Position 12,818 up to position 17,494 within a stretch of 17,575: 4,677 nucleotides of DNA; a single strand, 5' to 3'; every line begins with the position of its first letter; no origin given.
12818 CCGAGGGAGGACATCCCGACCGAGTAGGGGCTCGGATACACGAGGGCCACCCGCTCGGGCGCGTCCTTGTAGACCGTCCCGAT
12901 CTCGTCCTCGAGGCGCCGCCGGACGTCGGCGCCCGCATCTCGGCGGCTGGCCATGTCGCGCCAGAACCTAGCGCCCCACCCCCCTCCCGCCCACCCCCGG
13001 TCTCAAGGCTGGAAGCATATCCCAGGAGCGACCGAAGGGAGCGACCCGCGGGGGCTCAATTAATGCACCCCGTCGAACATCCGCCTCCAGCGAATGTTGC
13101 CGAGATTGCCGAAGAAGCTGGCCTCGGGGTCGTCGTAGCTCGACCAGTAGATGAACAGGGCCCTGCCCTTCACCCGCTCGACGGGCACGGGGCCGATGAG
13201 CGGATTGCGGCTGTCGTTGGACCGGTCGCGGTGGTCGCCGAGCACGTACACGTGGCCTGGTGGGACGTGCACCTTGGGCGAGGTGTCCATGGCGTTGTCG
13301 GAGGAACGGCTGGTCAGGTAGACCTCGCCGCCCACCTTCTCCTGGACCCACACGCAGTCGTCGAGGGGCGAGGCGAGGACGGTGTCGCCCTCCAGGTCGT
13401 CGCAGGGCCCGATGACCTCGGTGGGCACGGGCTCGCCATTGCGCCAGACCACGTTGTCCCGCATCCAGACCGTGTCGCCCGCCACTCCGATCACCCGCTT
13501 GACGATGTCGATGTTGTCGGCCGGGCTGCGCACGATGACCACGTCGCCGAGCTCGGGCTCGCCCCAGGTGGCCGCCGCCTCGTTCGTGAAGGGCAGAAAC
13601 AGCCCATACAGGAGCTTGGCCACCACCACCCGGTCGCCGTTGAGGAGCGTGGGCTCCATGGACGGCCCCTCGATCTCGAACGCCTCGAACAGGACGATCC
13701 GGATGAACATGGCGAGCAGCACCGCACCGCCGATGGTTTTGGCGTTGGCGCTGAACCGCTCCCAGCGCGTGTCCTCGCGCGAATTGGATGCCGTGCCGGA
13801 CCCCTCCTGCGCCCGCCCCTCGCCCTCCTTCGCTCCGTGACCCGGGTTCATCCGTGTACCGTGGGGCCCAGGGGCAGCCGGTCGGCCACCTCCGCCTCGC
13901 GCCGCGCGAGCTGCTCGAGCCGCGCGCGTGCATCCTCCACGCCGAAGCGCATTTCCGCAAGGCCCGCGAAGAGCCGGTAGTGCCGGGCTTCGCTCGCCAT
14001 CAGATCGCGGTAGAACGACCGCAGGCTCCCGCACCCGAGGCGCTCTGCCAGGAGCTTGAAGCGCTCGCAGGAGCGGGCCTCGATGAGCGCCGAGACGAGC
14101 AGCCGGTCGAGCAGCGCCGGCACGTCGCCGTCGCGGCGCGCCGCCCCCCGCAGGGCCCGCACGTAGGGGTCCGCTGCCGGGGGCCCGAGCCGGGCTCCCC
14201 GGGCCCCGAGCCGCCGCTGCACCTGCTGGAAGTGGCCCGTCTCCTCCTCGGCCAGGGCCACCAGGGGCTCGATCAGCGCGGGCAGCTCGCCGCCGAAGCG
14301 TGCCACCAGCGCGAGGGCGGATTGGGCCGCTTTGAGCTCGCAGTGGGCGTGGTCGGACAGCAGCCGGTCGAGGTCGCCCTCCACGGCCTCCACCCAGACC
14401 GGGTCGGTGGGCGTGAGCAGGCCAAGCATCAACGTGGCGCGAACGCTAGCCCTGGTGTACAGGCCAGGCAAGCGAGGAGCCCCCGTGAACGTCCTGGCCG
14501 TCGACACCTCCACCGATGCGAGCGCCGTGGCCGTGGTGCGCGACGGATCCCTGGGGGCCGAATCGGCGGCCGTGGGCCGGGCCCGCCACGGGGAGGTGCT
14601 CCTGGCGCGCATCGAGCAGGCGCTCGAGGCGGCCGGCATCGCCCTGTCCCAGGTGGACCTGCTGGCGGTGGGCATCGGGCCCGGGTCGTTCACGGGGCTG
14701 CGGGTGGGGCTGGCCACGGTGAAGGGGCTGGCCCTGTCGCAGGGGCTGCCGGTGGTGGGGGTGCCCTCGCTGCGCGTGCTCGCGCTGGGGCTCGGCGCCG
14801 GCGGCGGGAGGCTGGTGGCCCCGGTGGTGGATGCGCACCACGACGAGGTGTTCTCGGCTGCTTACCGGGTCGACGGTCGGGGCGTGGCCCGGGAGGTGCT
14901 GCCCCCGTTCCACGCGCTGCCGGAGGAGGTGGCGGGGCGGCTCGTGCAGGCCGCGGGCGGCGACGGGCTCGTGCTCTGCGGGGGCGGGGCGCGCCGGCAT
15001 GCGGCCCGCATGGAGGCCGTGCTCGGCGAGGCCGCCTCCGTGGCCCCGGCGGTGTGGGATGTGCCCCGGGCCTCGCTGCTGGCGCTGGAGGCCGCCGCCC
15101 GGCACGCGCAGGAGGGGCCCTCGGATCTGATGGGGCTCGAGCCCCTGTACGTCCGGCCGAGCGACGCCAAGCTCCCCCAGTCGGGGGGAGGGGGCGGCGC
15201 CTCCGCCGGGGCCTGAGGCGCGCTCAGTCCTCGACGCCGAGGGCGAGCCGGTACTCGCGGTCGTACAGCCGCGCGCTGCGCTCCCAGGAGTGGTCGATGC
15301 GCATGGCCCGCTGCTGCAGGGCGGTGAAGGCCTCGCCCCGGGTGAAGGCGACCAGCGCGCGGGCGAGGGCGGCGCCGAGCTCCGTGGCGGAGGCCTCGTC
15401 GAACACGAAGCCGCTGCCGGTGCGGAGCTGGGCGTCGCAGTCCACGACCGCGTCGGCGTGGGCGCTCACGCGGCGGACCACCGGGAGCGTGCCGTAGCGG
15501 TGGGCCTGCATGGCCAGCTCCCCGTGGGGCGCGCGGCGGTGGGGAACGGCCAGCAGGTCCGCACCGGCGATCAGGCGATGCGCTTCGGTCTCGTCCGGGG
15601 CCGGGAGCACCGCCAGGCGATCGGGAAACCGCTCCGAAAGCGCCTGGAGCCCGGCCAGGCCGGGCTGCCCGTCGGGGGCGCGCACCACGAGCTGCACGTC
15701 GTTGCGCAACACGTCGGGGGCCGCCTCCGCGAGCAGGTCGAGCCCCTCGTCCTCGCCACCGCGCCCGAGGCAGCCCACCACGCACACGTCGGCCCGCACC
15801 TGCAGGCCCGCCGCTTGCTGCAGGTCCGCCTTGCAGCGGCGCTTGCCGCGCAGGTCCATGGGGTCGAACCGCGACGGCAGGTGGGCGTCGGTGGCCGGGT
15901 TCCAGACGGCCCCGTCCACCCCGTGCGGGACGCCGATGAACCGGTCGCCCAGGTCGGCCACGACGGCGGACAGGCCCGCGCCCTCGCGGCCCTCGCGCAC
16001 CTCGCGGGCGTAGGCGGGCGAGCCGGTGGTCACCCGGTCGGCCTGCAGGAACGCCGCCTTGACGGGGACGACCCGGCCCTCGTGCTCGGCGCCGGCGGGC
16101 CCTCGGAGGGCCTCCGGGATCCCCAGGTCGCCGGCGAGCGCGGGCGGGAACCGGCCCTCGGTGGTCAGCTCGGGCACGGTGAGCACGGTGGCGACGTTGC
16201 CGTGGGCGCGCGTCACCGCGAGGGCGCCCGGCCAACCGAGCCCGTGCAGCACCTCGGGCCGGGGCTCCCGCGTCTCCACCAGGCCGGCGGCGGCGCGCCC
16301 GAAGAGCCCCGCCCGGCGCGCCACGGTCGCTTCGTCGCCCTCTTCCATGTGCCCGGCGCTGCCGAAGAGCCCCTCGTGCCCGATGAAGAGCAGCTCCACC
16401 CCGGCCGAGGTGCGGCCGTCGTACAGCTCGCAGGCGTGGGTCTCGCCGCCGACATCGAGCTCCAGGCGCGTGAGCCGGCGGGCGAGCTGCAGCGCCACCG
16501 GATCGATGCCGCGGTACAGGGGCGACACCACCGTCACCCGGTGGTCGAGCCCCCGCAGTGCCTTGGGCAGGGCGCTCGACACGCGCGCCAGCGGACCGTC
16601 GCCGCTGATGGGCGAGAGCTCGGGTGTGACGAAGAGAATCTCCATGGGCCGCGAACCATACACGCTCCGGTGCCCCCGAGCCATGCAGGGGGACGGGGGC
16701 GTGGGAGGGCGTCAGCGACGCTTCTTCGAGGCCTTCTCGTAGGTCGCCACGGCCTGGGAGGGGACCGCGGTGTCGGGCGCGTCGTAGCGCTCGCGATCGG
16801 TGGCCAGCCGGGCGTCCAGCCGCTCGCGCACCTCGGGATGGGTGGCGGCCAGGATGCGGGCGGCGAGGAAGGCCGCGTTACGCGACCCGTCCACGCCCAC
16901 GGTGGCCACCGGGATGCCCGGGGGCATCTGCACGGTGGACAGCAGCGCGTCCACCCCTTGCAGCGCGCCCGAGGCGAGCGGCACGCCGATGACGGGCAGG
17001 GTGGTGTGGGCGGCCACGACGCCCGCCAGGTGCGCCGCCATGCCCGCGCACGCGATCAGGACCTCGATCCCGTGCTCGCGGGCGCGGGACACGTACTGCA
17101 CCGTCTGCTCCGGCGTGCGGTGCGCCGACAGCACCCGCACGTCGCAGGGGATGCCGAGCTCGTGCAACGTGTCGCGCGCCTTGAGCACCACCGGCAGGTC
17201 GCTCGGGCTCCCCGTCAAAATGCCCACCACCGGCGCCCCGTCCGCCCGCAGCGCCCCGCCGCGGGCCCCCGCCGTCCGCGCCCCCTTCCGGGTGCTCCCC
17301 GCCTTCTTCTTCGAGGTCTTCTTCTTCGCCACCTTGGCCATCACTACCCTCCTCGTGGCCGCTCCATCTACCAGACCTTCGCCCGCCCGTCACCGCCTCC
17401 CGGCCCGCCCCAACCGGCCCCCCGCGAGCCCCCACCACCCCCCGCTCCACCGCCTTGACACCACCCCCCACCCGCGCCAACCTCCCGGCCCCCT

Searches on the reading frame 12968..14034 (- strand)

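Call 6: search_protein_families(library=pfam, proteins=[window:12968-13960:-], max_evalue=0.01)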
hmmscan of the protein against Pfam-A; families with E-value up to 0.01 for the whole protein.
window:12968-13960:- (330 aa): 0 families

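Call 20: search_protein_families(library=pfam, proteins=[window:13060-14034:-], max_evalue=0.01)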
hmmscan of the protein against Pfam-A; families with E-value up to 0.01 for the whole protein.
window:13060-14034:- (324 aa): 1 family
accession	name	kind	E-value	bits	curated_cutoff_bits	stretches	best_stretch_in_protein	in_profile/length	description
PF10502.14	Peptidase_S26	-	2.9e-42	144.9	22.9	1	98-297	5-168/168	Signal peptidase, peptidase S26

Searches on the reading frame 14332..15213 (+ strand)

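Call 31: search_protein_families(library=pfam, proteins=[window:14332-15213:+], max_evalue=0.01)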
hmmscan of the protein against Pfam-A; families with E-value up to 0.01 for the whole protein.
window:14332-15213:+ (294 aa): 1 family
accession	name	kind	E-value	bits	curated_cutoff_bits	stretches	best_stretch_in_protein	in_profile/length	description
PF00814.31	TsaD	-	3e-23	83.3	24.8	1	85-184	28-132/264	tRNA N6-adenosine threonylcarbamoyltransferase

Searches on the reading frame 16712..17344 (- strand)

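Call 20: search_protein_families(library=pfam, proteins=[window:16712-17344:-], max_evalue=0.01)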
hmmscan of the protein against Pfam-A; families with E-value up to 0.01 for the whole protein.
window:16712-17344:- (210 aa): 2 families
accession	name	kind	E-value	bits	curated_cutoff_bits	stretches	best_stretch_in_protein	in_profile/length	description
PF00731.26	AIRC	-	1.7e-59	200.1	30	1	40-179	2-141/148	AIR carboxylase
PF13685.12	Fe-ADH_2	-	0.00096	19.6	28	1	32-124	14-107/149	Iron-containing alcohol dehydrogenase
